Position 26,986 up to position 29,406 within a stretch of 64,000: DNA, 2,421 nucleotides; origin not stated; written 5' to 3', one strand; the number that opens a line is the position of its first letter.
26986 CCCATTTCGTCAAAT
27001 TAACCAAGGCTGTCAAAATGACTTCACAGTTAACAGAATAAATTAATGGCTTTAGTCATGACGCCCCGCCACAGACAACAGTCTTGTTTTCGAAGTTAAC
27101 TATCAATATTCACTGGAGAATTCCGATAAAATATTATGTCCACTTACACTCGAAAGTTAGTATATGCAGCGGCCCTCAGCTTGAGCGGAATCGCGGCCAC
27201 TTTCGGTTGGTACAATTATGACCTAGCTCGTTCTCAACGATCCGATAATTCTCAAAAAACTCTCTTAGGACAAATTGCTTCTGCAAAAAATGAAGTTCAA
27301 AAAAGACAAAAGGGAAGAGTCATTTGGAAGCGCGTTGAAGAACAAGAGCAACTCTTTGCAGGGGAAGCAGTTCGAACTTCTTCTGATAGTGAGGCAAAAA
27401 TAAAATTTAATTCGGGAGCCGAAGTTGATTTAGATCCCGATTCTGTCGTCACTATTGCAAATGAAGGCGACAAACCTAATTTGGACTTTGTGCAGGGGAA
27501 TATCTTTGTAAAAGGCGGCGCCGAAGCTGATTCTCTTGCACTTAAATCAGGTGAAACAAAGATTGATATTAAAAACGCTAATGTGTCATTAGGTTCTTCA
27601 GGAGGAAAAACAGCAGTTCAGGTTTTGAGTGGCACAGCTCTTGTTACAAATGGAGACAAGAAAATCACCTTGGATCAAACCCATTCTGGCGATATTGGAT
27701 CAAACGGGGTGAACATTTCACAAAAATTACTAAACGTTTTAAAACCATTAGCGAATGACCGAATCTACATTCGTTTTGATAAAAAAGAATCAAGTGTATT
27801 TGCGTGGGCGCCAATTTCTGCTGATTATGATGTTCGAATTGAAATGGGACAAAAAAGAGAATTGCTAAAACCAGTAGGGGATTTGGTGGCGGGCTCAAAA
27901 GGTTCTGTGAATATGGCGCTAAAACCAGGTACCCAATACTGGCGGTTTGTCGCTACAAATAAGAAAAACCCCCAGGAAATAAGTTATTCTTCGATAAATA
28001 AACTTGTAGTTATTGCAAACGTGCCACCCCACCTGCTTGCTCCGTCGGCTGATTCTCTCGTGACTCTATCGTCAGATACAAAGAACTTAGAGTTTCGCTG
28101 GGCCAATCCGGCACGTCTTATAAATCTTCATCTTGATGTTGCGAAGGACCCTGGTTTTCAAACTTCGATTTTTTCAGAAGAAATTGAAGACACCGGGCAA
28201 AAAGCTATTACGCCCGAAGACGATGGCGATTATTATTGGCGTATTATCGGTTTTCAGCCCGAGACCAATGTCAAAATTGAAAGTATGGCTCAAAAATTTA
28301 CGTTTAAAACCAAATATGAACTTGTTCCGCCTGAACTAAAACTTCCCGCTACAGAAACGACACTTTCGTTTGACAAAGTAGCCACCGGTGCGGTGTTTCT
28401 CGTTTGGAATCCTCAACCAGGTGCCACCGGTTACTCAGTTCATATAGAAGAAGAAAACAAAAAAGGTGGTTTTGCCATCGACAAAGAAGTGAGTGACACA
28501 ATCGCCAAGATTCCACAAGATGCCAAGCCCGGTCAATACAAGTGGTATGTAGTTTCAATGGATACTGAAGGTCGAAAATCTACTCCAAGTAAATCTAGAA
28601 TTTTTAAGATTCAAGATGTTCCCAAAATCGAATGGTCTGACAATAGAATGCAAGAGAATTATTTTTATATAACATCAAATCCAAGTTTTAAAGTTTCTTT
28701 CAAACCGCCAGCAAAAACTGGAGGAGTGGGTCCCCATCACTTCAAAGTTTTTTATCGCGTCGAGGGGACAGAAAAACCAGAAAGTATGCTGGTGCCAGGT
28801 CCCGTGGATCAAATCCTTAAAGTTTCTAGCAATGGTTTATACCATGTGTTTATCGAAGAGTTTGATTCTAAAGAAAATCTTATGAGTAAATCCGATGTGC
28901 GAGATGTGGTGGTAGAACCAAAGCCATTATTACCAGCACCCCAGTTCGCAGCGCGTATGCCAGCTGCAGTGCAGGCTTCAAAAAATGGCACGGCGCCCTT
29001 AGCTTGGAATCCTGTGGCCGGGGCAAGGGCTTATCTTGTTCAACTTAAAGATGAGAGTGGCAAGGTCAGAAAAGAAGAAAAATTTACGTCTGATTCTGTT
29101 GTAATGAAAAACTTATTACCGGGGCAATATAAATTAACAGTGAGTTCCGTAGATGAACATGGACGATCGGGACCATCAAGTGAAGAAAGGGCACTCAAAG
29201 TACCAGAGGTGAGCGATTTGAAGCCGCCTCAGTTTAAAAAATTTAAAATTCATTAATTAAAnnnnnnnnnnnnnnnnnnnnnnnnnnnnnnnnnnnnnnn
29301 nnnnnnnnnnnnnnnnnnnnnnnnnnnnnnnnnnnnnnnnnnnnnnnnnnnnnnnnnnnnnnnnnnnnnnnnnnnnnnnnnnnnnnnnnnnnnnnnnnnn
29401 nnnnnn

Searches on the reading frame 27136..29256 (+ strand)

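Call 17: search_protein_families(library=ncbifam, proteins=[window:27136-29256:+], max_evalue=0.00001)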
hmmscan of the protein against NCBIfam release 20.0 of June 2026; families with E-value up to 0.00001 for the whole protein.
window:27136-29256:+ (706 aa): 1 family
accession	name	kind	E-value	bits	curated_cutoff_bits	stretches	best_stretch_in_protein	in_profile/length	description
NF047756.1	LIC11435_fam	equivalog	1.2e-10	40.8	380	1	622-682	2-60/360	LIC11435 family protein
